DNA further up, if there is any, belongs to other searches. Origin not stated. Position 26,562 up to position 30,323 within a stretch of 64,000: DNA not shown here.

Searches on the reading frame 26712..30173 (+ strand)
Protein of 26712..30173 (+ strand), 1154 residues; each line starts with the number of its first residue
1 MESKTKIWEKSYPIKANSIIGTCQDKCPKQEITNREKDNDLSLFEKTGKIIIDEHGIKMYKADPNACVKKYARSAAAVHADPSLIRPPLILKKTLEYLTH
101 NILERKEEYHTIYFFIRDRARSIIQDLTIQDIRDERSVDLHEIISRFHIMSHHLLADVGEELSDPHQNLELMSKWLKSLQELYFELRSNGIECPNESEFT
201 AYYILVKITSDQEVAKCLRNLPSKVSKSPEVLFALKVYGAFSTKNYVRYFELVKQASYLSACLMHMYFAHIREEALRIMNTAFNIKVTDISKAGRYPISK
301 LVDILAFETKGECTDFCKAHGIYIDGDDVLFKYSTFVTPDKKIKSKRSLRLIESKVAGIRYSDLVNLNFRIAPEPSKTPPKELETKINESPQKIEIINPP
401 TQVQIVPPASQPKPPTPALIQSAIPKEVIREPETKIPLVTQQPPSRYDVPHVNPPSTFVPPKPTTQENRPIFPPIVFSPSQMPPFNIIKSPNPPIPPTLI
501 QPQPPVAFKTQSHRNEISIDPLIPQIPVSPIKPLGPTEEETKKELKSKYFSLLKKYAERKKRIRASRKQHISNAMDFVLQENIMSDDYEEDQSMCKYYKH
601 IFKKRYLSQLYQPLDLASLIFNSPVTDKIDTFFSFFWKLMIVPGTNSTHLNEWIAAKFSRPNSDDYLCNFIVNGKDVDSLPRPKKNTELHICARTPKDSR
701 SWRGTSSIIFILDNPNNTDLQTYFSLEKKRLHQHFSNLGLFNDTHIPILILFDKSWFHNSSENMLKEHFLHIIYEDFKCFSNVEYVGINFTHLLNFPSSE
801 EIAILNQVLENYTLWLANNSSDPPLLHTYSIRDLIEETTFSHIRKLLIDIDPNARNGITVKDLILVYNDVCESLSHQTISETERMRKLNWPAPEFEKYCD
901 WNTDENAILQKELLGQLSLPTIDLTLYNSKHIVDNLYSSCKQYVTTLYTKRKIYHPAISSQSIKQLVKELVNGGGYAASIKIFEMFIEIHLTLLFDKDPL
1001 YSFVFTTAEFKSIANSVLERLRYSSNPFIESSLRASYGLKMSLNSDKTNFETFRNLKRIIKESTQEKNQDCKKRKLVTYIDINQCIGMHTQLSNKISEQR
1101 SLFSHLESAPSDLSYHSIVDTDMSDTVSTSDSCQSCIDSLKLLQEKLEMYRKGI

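Call 13: search_protein_families(library=pfam, proteins=[window:26712-30173:+], max_evalue=0.001)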
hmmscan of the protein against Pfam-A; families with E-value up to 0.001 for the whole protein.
window:26712-30173:+ (1154 aa): 1 family
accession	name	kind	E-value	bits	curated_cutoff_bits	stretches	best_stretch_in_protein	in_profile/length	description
PF03399.22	SAC3_GANP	-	1.2e-91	307.5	27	1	27-324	2-287/289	SAC3/GANP family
